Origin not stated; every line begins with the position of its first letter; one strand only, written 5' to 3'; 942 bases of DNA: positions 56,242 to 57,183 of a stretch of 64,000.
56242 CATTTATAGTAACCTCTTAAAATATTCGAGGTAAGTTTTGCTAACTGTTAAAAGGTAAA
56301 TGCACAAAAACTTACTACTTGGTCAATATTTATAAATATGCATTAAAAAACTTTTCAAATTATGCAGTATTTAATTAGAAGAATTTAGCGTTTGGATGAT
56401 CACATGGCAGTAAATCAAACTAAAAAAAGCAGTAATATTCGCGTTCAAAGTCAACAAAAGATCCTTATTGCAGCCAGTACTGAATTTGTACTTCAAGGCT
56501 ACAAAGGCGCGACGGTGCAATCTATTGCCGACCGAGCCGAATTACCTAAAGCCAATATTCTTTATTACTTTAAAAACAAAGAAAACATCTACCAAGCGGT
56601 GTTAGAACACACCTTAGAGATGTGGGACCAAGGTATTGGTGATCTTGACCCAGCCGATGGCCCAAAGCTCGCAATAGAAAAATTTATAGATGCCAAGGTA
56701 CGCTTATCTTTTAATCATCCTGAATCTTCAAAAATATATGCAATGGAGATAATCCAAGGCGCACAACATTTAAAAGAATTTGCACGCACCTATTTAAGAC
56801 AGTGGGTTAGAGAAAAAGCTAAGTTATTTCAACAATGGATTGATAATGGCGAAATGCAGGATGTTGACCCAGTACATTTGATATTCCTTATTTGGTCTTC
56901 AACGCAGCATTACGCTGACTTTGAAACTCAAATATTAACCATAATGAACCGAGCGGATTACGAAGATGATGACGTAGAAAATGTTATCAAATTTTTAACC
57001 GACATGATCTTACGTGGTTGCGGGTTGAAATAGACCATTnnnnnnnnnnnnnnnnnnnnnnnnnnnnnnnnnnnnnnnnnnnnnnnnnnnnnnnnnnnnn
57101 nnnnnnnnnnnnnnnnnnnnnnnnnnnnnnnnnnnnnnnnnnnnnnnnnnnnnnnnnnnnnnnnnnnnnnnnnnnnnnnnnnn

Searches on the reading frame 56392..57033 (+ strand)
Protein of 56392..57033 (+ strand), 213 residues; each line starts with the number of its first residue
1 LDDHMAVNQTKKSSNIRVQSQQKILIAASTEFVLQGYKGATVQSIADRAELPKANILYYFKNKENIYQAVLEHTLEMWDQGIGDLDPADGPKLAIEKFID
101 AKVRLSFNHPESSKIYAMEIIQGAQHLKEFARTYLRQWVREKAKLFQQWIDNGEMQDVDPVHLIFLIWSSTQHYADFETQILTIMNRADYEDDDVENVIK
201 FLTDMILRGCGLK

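Call 8: search_protein_families(library=pfam, proteins=[window:56392-57033:+])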
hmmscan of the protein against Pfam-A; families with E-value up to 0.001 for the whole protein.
window:56392-57033:+ (213 aa): 3 families
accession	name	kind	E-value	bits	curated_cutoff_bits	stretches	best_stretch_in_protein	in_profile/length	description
PF08362.16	TetR_C_3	-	1.9e-46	158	25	1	71-212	1-142/143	YcdC-like protein, C-terminal region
PF00440.29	TetR_N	-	2.6e-10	40.4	24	1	24-70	1-47/47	Bacterial regulatory proteins, tetR family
PF17938.6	TetR_C_29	-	3.2e-06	27.7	26.2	1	91-206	1-119/119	Tetracyclin repressor-like, C-terminal domain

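Call 10: search_solved_structures(query=window:56392-57033:+, show_alignments=1)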
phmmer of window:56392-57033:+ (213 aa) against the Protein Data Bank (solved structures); distinct sequences matched with E-value up to 0.001: 62 (the best 60 are shown).
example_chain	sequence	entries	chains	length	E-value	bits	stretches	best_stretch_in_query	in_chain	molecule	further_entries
3loc_A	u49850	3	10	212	1.7e-34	122.7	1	6-190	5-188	HTH-type transcriptional regulator rutR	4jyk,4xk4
6z1b_A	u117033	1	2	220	1.8e-34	122.6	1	6-191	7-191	HTH-type transcriptional regulator RutR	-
4x1e_A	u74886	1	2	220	1.6e-32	116.3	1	6-201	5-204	HTH-type transcriptional regulator RutR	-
6azh_A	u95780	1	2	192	1.6e-11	47.8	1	18-165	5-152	TetR family transcriptional regulator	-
1zkg_A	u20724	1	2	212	1.2e-07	35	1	21-168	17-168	transcriptional regulator, TetR family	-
2id6_A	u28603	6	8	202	1.4e-07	34.8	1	21-168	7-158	TRANSCRIPTIONAL REGULATOR, TetR FAMILY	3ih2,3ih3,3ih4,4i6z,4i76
1z77_A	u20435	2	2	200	1.6e-07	34.7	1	21-168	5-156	transcriptional regulator (TetR family) | Transcriptional regulator, TetR family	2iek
6srn_A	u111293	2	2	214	5e-07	33.1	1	18-85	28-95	TetR family transcriptional regulator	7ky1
3crj_A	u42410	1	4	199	5.7e-07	32.9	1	23-164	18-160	Transcription regulator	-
2fx0_A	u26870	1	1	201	1.2e-06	31.8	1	17-130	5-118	hemolysin II regulatory protein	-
2jj7_A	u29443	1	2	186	1.2e-06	31.8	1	17-130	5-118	HEMOLYSIN II REGULATORY PROTEIN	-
2wv1_A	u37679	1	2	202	1.4e-06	31.6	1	17-73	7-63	HEMOLYSIN II REGULATORY PROTEIN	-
2jk3_A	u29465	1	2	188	1.6e-06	31.4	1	17-73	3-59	HEMOLYSIN II REGULATORY PROTEIN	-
4uds_A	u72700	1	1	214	1.9e-06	31.1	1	12-114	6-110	MBDR REGULATOR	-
2pz9_A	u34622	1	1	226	2.5e-06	30.8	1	20-94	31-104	Putative regulatory protein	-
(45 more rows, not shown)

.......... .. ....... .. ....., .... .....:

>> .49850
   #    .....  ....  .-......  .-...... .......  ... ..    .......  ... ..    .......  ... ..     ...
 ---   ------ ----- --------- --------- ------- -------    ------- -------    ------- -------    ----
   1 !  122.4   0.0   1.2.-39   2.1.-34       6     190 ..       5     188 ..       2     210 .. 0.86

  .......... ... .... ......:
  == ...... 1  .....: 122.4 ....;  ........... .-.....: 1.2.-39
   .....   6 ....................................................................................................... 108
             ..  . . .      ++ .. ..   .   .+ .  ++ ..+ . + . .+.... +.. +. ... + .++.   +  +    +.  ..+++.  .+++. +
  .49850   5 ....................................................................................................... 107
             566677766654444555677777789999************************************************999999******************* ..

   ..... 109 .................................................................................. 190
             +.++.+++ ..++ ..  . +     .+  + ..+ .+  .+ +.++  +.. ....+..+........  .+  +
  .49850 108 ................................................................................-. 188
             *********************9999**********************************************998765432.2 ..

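Call 20: find_related_loci(query=window:56392-57033:+, collection=genome_contigs, flank=10000)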
Query window:56392-57033:+ (213 aa) in genome_contigs; peptide patterns used: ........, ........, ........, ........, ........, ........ (x = any residue, [..] = any of these).
195 stretches matched a pattern; 128 encode a relative of the query (tblastn E <= 1e-3); the best 80 are kept; 80 distinct loci.
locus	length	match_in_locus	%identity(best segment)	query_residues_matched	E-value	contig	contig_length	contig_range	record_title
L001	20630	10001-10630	95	4-213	8e-137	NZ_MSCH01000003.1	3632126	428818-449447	Psychrosphaera saromensis strain SA4-48 scaffold3_cov84_read161, whole genome shotgun sequence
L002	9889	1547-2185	89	1-213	5e-131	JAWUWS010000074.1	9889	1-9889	MAG: Psychrosphaera sp. isolate HBSea_ice_MAG489 BAT.489_678497_flag=0_multi=51.7351_len=9889, whole genome shotgun sequ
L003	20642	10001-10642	87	1-213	4e-129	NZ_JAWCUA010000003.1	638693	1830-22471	Psychrosphaera aquimarina strain KCTC 52743 contig_11, whole genome shotgun sequence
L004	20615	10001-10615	87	9-213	2e-124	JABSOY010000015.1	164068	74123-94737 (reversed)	MAG: Colwellia sp. isolate DT_20 DT-Colwellia-4_scaffold_16, whole genome shotgun sequence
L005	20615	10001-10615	87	9-213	2e-123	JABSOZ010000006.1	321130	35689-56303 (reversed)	MAG: Colwellia sp. isolate DT_21 DT-Colwellia-5_scaffold_6, whole genome shotgun sequence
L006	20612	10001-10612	87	9-212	3e-123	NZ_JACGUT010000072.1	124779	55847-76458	Colwellia sp. MB3u-41 NODE_1114234_length_124779_cov_21.2, whole genome shotgun sequence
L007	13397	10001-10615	87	8-212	4e-123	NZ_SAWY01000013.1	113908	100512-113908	Litorilituus lipolyticus strain RZ04 NODE_18_length_113818_cov_32.299530, whole genome shotgun sequence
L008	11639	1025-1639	85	9-213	3e-122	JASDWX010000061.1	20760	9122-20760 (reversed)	MAG: Alteromonadaceae bacterium isolate P24860_117_MAG_158 P24860_117_S15_metaspades_2618_length_20760_cov_4, whole geno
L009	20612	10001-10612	86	9-212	8e-122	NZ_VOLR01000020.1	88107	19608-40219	Colwellia hornerae strain ACAM 607 NODE_20_length_88107_cov_119.617, whole genome shotgun sequence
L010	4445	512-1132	84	6-212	2e-122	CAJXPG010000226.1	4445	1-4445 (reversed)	MAG TPA_asm: uncultured Colwellia sp. isolate SRR3933266_bin.9_MetaBAT_v2.12.1_MAG genome assembly, contig: NODE_3260_le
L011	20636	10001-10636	81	1-212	9e-121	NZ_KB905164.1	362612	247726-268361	Colwellia piezophila ATCC BAA-637 F580DRAFT_scaffold00005.5, whole genome shotgun sequence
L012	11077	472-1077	85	11-212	2e-119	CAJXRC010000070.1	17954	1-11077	MAG TPA_asm: uncultured Colwellia sp. isolate SRR3933168_bin.6_MetaBAT_v2.12.1_MAG genome assembly, contig: NODE_465_len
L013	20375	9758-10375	87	7-212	8e-119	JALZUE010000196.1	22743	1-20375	MAG: Alteromonadaceae bacterium isolate g1_MAG_00003 g1_MAG_00003_000000000196, whole genome shotgun sequence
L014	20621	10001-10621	83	6-212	8e-119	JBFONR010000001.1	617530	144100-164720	Colwelliaceae bacterium MEBiC 14330 NODE_1_length_617530_cov_8.957438_pilon, whole genome shotgun sequence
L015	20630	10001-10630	81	3-212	2e-118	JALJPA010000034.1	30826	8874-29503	MAG: Colwellia sp. isolate ALOHA_DT_125 DT-Colwellia-7_34, whole genome shotgun sequence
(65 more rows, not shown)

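Call 44: search_protein_families(library=ncbifam, proteins=[window:56392-57033:+], max_evalue=0.01)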
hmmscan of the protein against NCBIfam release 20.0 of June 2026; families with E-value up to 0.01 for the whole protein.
window:56392-57033:+ (213 aa): 18 families
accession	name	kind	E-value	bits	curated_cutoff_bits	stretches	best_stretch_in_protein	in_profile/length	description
TIGR03613.1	RutR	equivalog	1.6e-48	165.3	368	1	20-209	9-198/202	pyrimidine utilization regulatory protein R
NF011584.0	PRK15008.1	equivalog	6.5e-42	143.8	230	1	6-203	5-202/212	HTH-type transcriptional regulator RutR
NF037937.1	septum_RefZ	equivalog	1.2e-14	54.7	180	1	22-167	2-150/195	forespore capture DNA-binding protein RefZ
NF041196.1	ScbR_bind_reg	equivalog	1.7e-13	51.2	150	1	19-161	6-148/191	ScbR family autoregulator-binding transcription factor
TIGR03384.1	betaine_BetI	equivalog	1.2e-08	34.9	201.3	1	21-131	10-120/189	choline-binding transcriptional repressor BetI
NF053878.1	FATransRegFadRBac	equivalog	1.1e-07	31.8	200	1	22-158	6-143/190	fatty acid metabolism transcriptional regulator FadR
NF053731.1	TransRegFasRMycb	equivalog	5.7e-07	29.5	330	1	17-77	9-69/199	HTH-type transcriptional activator FasR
NF053516.1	TranRepPrsAVib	equivalog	1.1e-06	28.6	300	1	17-78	4-65/208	TetR family transcriptional repressor PsrA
NF001978.0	PRK00767.1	equivalog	1.4e-06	28.2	118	1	22-84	11-74/197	transcriptional regulator BetI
NF050111.1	TransRegSACE7040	equivalog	2.7e-06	27.4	250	1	21-176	3-160/186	SACE_7040 family transcriptional regulator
NF051852.1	efflux_TF_MtrR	exception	8.4e-06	25.7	280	1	19-80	10-71/205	multidrug efflux system transcriptional repressor MtrR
NF051457.1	acryl_TF_AcuR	equivalog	2.2e-05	23.8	247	1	12-77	10-75/204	acrylate utilization transcriptional regulator AcuR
NF007949.0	PRK10668.1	equivalog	3.1e-05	23.5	271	1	18-74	10-66/216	multidrug efflux transporter transcriptional repressor AcrR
NF007430.0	PRK09975.1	equivalog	6.2e-05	22.2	274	1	12-74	4-66/220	acrEF/envCD operon transcriptional regulator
NF058643.1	TranRegCurRPseudo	equivalog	0.00017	21.3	300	1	21-76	9-64/193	TetR family transcriptional repressor CurR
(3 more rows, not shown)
